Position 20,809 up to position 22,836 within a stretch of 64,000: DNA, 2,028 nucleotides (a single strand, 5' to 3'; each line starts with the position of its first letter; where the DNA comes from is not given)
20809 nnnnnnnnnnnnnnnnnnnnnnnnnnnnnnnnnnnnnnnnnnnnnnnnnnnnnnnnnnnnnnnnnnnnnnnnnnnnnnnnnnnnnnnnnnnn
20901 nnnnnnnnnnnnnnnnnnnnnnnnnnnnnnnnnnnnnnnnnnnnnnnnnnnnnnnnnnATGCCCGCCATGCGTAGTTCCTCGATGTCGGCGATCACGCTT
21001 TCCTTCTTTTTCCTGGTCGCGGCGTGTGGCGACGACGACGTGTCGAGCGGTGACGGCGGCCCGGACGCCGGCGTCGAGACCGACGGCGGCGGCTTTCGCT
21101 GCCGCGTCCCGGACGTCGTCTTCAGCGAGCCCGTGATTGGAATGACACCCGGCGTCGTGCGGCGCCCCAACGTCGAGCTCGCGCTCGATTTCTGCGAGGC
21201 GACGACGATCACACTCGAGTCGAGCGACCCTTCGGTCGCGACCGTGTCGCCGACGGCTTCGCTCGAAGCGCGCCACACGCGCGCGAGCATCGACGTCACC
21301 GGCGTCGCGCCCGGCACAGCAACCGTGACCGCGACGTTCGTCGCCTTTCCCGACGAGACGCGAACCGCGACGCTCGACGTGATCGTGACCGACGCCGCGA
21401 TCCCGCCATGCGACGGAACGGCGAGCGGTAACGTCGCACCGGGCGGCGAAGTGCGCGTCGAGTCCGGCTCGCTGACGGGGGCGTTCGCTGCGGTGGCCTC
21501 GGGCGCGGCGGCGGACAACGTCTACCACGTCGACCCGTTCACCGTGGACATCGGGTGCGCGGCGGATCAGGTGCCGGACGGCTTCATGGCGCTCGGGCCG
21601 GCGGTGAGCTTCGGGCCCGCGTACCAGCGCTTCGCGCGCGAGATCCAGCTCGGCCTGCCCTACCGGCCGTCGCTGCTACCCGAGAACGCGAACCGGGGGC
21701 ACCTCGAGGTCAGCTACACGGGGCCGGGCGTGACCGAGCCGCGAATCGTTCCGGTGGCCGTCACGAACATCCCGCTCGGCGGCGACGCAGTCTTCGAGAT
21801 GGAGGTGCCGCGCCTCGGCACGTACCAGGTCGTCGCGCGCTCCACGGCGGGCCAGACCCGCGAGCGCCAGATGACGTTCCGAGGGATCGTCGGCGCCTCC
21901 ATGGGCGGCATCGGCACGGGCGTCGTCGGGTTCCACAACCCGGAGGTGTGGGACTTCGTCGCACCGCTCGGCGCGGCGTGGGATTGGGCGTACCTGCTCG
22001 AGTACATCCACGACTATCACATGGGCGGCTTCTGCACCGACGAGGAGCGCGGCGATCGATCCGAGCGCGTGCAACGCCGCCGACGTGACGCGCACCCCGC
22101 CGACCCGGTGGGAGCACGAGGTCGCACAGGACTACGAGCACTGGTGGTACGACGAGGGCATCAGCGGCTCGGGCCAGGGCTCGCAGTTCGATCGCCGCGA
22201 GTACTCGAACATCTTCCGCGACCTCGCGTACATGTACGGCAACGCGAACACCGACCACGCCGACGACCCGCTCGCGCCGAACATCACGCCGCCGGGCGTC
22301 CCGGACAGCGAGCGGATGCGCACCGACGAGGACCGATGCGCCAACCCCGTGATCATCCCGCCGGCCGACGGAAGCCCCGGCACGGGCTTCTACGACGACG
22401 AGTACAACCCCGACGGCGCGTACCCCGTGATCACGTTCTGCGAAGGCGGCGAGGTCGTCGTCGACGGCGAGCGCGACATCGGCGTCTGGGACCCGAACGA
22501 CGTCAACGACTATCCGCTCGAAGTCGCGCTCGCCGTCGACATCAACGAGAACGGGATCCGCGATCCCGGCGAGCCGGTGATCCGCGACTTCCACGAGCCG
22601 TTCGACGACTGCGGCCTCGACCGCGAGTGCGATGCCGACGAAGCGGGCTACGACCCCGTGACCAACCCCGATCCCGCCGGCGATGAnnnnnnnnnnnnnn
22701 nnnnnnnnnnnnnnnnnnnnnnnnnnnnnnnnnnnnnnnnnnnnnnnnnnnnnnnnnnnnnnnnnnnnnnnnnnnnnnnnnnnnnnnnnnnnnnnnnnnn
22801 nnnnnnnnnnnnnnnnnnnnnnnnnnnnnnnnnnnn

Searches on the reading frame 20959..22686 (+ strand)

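Call 84: search_protein_families(library=pfam, proteins=[window:20959-22686:+], max_evalue=0.001)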
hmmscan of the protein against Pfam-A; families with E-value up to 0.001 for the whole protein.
window:20959-22686:+ (575 aa): 1 family
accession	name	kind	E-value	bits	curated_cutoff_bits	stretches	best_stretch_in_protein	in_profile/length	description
PF02368.24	Big_2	-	2.8e-05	24.4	22.8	1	83-126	35-67/79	Bacterial Ig-like domain (group 2)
